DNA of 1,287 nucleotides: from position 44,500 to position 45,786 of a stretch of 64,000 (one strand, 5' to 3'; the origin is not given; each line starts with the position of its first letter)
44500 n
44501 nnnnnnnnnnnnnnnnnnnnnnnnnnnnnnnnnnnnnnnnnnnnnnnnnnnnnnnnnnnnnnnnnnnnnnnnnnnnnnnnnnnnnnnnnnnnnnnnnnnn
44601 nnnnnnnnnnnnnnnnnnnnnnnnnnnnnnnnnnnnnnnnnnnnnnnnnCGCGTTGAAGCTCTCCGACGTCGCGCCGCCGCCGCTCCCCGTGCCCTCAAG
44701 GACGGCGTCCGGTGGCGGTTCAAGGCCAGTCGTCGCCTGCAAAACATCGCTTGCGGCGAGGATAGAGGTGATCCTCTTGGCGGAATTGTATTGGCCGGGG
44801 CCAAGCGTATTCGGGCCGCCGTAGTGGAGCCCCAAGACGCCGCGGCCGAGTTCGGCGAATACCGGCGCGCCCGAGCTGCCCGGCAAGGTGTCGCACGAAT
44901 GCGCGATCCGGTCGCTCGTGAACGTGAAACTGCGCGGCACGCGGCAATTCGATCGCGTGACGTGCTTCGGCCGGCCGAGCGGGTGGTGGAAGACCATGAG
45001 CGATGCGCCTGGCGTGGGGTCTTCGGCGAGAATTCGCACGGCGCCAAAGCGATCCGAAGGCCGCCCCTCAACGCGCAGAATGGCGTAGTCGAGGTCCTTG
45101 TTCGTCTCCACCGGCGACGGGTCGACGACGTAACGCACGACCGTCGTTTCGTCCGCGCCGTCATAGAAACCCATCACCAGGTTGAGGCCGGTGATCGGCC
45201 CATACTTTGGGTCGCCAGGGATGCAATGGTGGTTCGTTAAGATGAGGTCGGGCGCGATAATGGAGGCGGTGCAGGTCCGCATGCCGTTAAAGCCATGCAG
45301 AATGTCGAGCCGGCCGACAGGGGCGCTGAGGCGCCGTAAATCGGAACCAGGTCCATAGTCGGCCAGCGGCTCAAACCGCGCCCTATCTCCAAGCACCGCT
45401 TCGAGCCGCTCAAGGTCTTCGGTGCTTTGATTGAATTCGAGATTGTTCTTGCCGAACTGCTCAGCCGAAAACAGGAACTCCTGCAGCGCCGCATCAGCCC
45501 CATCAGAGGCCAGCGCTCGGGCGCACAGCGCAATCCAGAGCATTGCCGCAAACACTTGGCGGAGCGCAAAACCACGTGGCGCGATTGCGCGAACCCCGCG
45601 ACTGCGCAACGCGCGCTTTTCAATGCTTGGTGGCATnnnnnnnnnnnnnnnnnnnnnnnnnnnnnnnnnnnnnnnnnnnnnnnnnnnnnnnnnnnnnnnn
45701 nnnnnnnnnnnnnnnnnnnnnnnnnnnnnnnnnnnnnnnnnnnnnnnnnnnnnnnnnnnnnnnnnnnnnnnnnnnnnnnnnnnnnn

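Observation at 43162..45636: Single-chain trypsin-fold protease + ~8-helix membrane module + OmpA_C peptidoglycan anchor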

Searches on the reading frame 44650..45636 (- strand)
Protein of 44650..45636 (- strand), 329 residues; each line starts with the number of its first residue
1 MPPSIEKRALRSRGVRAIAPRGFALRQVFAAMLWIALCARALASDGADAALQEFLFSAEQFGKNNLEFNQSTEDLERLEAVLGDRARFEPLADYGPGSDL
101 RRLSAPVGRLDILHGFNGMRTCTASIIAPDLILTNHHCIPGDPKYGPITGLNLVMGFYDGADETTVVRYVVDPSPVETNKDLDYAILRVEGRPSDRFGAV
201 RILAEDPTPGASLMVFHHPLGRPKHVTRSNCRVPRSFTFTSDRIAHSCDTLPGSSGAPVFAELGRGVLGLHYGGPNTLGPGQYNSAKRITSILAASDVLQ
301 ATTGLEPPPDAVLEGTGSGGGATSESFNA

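Call 67: search_solved_structures(query=window:44650-45636:-, max_evalue=0.01, show_alignments=2)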
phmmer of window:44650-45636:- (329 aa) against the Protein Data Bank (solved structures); distinct sequences matched with E-value up to 0.01: 2.
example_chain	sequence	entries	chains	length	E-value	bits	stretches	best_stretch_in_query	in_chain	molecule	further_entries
7uxg_A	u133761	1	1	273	4.1e-06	29.6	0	228-276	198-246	Serine protease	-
1p3c_A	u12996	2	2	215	2.1e-05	27.2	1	116-276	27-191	glutamyl-endopeptidase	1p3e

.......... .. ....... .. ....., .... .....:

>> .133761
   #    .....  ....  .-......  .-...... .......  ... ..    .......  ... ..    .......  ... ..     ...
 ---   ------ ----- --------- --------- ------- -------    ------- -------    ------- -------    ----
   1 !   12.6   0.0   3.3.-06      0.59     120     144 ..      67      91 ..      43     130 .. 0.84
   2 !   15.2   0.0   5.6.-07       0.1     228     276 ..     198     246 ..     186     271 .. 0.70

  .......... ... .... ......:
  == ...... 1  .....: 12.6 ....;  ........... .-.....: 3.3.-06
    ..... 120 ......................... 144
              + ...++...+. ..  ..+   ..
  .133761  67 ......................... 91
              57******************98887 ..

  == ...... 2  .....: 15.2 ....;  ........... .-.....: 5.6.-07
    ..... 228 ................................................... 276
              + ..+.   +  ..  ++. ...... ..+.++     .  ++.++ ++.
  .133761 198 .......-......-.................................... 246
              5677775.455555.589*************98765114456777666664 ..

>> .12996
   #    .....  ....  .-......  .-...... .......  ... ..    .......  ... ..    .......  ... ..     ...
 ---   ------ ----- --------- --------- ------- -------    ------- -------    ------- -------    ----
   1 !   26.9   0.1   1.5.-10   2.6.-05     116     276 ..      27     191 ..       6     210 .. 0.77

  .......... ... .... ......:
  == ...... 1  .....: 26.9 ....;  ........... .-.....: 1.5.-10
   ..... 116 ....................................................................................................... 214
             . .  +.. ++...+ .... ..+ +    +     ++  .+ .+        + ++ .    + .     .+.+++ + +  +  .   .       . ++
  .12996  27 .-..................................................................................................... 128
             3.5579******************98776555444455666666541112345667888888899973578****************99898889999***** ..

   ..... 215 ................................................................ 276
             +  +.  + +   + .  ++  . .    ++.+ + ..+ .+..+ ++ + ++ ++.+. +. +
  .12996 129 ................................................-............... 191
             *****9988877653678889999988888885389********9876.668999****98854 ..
